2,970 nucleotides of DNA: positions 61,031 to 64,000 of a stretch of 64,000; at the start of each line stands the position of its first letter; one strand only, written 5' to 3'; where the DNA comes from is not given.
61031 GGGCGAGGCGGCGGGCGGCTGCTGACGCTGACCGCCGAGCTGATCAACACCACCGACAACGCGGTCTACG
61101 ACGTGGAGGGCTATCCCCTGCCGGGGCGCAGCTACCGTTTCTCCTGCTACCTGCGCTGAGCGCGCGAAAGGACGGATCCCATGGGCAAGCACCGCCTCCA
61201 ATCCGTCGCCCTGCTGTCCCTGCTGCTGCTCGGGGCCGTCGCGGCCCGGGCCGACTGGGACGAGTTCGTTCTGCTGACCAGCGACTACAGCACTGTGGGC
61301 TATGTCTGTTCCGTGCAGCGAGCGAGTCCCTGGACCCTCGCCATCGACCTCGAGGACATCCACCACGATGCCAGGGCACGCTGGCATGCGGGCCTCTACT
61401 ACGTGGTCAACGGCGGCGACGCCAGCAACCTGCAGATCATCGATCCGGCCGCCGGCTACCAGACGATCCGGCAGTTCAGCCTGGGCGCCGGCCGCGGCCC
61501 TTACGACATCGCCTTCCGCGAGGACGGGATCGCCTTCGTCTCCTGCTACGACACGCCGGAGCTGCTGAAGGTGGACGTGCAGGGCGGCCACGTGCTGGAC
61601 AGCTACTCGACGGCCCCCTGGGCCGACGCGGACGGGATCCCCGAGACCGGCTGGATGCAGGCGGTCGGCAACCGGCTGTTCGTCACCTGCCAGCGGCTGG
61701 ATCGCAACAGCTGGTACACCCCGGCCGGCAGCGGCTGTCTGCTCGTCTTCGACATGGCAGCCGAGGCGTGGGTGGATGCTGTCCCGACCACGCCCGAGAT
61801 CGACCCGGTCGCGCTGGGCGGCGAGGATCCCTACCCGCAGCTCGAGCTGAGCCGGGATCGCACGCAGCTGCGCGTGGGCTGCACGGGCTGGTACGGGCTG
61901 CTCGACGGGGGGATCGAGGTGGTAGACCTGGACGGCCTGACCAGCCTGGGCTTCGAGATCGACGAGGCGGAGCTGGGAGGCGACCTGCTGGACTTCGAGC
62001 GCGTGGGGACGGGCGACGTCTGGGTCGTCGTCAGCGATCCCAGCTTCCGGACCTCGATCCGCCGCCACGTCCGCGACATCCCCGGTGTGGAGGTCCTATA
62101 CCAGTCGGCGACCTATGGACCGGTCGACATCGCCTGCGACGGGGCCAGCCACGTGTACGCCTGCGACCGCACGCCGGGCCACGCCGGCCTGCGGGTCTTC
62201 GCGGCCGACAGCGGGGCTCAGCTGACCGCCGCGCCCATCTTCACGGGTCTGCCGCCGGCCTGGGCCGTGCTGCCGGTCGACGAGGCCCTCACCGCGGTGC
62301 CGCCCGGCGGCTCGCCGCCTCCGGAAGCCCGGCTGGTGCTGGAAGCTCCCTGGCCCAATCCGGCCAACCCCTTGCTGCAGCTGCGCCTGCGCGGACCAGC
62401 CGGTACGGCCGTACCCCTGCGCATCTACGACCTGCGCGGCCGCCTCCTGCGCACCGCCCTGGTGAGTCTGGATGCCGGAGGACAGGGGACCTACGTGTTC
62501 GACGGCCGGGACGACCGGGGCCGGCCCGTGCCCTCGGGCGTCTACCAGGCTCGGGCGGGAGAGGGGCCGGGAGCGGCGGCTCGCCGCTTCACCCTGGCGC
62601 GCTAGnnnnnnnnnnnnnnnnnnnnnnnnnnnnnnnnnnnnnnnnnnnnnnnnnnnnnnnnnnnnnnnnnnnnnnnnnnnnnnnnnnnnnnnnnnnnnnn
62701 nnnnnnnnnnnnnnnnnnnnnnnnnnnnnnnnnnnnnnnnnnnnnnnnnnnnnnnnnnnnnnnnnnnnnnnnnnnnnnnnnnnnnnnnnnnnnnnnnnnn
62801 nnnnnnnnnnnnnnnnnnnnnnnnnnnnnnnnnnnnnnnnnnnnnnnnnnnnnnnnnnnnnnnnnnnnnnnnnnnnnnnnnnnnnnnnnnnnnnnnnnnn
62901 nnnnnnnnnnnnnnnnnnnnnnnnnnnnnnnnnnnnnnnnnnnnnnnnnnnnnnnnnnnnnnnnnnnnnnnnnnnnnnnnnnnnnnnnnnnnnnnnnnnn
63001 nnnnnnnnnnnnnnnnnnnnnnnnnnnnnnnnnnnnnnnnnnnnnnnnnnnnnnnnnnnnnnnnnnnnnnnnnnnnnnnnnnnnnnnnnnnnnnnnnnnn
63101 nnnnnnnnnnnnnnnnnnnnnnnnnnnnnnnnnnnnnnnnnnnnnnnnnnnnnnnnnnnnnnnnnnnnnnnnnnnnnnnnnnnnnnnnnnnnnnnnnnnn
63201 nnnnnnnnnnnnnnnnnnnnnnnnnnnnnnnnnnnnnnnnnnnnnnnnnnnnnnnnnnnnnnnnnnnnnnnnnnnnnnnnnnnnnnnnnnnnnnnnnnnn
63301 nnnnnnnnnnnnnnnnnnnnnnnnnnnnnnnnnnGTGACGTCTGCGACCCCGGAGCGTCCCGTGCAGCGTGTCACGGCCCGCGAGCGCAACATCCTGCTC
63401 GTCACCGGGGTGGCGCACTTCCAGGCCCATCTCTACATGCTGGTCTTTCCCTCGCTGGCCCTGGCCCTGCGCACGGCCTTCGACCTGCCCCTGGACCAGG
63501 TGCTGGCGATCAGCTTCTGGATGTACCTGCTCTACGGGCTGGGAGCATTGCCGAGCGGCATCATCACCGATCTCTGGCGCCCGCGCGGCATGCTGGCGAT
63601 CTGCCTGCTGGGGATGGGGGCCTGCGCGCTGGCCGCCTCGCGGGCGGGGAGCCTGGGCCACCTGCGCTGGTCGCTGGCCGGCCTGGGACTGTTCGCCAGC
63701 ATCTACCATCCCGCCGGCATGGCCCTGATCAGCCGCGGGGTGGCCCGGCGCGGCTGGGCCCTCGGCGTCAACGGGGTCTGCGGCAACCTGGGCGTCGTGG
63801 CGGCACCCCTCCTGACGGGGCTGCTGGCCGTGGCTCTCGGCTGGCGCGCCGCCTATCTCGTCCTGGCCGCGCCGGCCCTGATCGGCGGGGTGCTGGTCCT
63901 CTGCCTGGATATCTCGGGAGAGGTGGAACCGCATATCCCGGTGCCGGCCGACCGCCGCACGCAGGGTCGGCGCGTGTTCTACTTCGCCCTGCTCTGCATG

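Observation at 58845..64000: B12 riboswitch controlling a btuB-like receptor, a beta-propeller (BtuG-like candidate), a PduO adenosyltransferase and an MFS transporter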

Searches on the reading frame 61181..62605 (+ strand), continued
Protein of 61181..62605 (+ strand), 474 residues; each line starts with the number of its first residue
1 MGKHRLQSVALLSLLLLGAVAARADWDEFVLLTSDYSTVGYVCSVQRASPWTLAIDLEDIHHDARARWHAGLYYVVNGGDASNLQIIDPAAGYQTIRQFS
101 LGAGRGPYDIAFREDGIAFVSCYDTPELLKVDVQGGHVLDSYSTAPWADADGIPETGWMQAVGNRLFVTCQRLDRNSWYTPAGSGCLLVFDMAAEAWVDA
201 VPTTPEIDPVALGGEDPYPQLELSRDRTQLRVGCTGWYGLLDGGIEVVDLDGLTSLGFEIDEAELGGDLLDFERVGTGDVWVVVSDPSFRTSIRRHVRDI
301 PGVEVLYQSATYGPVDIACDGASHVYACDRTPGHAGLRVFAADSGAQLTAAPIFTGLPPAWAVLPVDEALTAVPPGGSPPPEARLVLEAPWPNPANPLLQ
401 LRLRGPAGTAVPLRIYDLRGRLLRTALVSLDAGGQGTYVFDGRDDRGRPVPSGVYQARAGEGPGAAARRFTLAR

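Call 99: search_protein_families(library=ncbifam, proteins=[L033:4852-5628:+], max_evalue=0.1)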
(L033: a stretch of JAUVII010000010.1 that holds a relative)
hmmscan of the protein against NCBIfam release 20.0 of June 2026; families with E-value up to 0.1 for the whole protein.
L033:4852-5628:+ (258 aa): 1 family
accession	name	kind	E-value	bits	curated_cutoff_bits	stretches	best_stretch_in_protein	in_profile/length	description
NF033170.0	lipo_LIC13355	subfamily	2.5e-06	26.9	120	1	82-131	97-151/273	LIC_13355 family lipoprotein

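Call 106: list_cluster_members(proteins=[P0001, P0121, P0002, P0361, P0493, P0460, P0472, P0448])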
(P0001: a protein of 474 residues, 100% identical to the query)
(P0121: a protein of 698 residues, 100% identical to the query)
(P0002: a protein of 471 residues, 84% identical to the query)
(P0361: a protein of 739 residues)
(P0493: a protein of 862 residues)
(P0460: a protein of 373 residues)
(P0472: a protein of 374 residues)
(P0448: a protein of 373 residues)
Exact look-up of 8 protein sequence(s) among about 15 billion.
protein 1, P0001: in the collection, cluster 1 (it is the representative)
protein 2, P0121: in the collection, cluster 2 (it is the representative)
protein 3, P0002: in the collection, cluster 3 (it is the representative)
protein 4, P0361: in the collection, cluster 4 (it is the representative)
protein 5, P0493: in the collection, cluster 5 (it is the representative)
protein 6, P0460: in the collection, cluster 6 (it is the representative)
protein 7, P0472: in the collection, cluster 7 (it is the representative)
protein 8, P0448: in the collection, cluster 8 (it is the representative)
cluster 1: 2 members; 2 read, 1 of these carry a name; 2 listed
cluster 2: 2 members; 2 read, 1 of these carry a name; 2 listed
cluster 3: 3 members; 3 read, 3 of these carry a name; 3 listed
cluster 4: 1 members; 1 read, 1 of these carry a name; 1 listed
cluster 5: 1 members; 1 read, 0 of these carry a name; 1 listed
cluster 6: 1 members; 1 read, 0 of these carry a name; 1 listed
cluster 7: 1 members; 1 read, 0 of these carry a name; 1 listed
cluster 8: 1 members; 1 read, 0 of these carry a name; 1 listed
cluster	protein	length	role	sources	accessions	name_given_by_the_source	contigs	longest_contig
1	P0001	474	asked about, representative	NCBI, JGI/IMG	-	-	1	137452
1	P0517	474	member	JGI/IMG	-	hypothetical protein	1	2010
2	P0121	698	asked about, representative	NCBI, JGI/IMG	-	-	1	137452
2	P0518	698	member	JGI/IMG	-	outer membrane cobalamin receptor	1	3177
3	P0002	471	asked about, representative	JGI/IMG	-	hypothetical protein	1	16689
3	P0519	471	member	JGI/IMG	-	hypothetical protein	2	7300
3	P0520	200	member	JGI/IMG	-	hypothetical protein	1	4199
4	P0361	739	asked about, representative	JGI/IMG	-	type IV secretory pathway component VirB8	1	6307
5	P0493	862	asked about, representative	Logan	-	-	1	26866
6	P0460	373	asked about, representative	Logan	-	-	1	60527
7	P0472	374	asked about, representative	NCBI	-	-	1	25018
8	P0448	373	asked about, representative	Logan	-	-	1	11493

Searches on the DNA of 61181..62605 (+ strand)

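Call 22: search_rna_families(sources=[L001, L003, L004, L006, L007], threshold=gathering)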
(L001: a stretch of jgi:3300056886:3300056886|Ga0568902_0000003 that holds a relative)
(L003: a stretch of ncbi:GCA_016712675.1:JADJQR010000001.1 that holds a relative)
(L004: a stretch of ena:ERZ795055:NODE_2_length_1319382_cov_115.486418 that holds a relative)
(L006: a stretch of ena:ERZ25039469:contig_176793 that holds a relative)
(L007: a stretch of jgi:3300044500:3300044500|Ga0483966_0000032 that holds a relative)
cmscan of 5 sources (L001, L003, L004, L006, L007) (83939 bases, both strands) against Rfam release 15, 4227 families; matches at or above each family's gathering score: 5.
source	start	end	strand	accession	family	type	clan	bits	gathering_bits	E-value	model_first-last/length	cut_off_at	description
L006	5563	5745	+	RF00174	Cobalamin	Cis-reg; riboswitch;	CL00101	108.4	31.5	4.4e-26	1-189/189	no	Cobalamin riboswitch aptamer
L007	2513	2702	+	RF00174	Cobalamin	Cis-reg; riboswitch;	CL00101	98.6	31.5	2.8e-23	1-189/189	no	Cobalamin riboswitch aptamer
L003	5627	5813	+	RF00174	Cobalamin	Cis-reg; riboswitch;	CL00101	85.3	31.5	1.8e-19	1-189/189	no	Cobalamin riboswitch aptamer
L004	5661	5802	+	RF00174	Cobalamin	Cis-reg; riboswitch;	CL00101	83.5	31.5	5.8e-19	47-167/189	no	Cobalamin riboswitch aptamer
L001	5516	5712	+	RF00174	Cobalamin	Cis-reg; riboswitch;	CL00101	80.2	31.5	5.2e-18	1-189/189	no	Cobalamin riboswitch aptamer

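Call 61: search_rna_families(sources=[L089, L090, L091, L092], threshold=gathering)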
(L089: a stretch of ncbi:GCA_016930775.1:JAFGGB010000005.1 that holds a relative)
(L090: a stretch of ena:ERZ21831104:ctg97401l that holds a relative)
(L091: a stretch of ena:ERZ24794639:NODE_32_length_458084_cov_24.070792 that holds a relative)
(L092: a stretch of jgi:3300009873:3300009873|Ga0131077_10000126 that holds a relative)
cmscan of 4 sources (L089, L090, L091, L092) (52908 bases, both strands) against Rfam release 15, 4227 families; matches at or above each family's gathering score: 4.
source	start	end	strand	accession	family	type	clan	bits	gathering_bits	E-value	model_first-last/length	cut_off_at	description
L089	4435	4533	-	RF00169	Bacteria_small_SRP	Gene;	CL00003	73.8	40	1.2e-14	1-97/97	no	Bacterial small signal recognition particle RNA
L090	1207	1291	-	RF03167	c-di-GMP-I-GGC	Cis-reg; riboswitch;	CL00126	62.5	59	1.8e-12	1-80/80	no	c-di-GMP-I-GGC riboswitch aptamer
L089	4560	4650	-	RF00005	tRNA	Gene; tRNA;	CL00001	54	29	6.7e-09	1-71/71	no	tRNA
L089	4686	4776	-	RF00005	tRNA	Gene; tRNA;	CL00001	53.6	29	8.4e-09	1-71/71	no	tRNA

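Call 87: search_rna_families(sources=[L093, L094, L095, L076, L088], threshold=gathering)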
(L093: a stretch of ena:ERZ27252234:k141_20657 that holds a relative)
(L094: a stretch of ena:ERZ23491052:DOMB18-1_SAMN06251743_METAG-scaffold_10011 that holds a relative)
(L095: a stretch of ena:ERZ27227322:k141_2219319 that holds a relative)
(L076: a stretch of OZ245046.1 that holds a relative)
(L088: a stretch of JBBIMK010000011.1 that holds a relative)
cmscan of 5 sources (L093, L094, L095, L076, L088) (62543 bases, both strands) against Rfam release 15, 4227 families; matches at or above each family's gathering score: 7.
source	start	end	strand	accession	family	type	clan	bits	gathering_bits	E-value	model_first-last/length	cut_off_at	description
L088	4670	4855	+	RF00174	Cobalamin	Cis-reg; riboswitch;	CL00101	100.8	31.5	4.7e-24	1-189/189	no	Cobalamin riboswitch aptamer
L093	4417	4559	+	RF00174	Cobalamin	Cis-reg; riboswitch;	CL00101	82.7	31.5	7.3e-19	45-169/189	no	Cobalamin riboswitch aptamer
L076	4486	4670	+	RF00174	Cobalamin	Cis-reg; riboswitch;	CL00101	75.3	31.5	9.3e-17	1-189/189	no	Cobalamin riboswitch aptamer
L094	3371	3578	+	RF00174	Cobalamin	Cis-reg; riboswitch;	CL00101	64.8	31.5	9.5e-14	1-189/189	no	Cobalamin riboswitch aptamer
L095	1718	1925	+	RF00174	Cobalamin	Cis-reg; riboswitch;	CL00101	64.8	31.5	9.5e-14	1-189/189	no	Cobalamin riboswitch aptamer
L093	4166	4211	-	RF01687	Acido-Lenti-1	Gene; sRNA;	-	57.8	37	1.9e-10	1-46/46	no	Acido-Lenti-1 RNA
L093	4079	4126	+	RF01687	Acido-Lenti-1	Gene; sRNA;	-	46.6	37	2.2e-07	1-46/46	no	Acido-Lenti-1 RNA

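Call 108: search_rna_families(sources=[L079, L081, L084, L064, L080, L073, L053, L059], threshold=gathering)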
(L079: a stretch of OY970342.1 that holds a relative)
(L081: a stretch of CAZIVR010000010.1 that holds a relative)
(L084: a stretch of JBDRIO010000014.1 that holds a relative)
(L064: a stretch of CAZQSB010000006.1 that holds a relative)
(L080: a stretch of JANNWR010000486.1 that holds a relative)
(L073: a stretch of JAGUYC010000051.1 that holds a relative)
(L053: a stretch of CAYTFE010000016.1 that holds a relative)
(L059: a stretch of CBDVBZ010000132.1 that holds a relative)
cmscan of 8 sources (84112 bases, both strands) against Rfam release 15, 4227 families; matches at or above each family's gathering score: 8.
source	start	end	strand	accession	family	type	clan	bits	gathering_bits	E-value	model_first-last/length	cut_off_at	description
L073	320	506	+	RF00174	Cobalamin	Cis-reg; riboswitch;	CL00101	101.5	31.5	4e-24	1-189/189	no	Cobalamin riboswitch aptamer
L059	2574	2778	+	RF00174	Cobalamin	Cis-reg; riboswitch;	CL00101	96.6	31.5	1e-22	1-189/189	no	Cobalamin riboswitch aptamer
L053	2949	3113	+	RF00174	Cobalamin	Cis-reg; riboswitch;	CL00101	91.6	31.5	2.7e-21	1-189/189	no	Cobalamin riboswitch aptamer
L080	2272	2525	+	RF00174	Cobalamin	Cis-reg; riboswitch;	CL00101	82.3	31.5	1.3e-18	1-189/189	no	Cobalamin riboswitch aptamer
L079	2680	2816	+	RF00174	Cobalamin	Cis-reg; riboswitch;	CL00101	73.7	31.5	3.6e-16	1-189/189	no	Cobalamin riboswitch aptamer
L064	2684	2874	+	RF00174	Cobalamin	Cis-reg; riboswitch;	CL00101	66.1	31.5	5.5e-14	1-189/189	no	Cobalamin riboswitch aptamer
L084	2464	2641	+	RF00174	Cobalamin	Cis-reg; riboswitch;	CL00101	56.9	31.5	2.3e-11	1-189/189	no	Cobalamin riboswitch aptamer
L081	2562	2721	+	RF00174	Cobalamin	Cis-reg; riboswitch;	CL00101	55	31.5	8.1e-11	1-189/189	no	Cobalamin riboswitch aptamer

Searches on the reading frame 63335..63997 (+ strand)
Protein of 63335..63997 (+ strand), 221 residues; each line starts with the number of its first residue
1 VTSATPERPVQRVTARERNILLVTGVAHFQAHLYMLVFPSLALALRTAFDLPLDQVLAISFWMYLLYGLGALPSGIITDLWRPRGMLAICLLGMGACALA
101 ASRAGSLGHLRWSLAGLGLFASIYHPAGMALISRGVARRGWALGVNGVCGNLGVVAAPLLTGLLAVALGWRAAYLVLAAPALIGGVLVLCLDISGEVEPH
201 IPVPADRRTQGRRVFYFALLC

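Call 10: search_protein_families(library=ncbifam, proteins=[window:63335-63997:+], max_evalue=0.01)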
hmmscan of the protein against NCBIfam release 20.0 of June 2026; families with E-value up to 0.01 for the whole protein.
window:63335-63997:+ (221 aa): 10 families
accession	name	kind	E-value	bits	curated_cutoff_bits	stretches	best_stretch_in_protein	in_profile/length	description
TIGR00881.1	2A0104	subfamily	1.7e-07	30.6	407.75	1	45-191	21-170/379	phosphoglycerate transporter protein PgtP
TIGR00880.1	2_A_01_02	superfamily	6.2e-06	26.4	131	1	64-190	4-136/141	multidrug resistance protein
TIGR00895.1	2A0115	subfamily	1.4e-05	24.2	418.55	1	69-191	67-192/398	aromatic acid/H+ symport family MFS transporter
NF008661.1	PRK11663.1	subfamily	1.7e-05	24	564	1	56-191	67-203/439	MFS transporter family glucose-6-phosphate receptor UhpC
NF000031.1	MFS_efflux_LmrA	exception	0.00017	20.4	850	1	44-191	56-204/484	lincomycin efflux MFS transporter Lmr(A)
NF002982.0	PRK03699.1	equivalog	0.00022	20.4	221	1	47-191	235-378/395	MFS transporter TsgA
TIGR00893.1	2A0114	subfamily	0.00041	19.4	395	1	51-190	248-397/399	D-galactonate transporter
NF007372.0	PRK09874.1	equivalog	0.00052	19.2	571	1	32-189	28-190/408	multidrug efflux MFS transporter MdtG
TIGR00886.1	2A0108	subfamily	0.00092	18.4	311.7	1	21-189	3-185/368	NarK family nitrate/nitrite MFS transporter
NF033896.2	MFS_LfrA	equivalog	0.0072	15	825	1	73-206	74-208/504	efflux MFS transporter LfrA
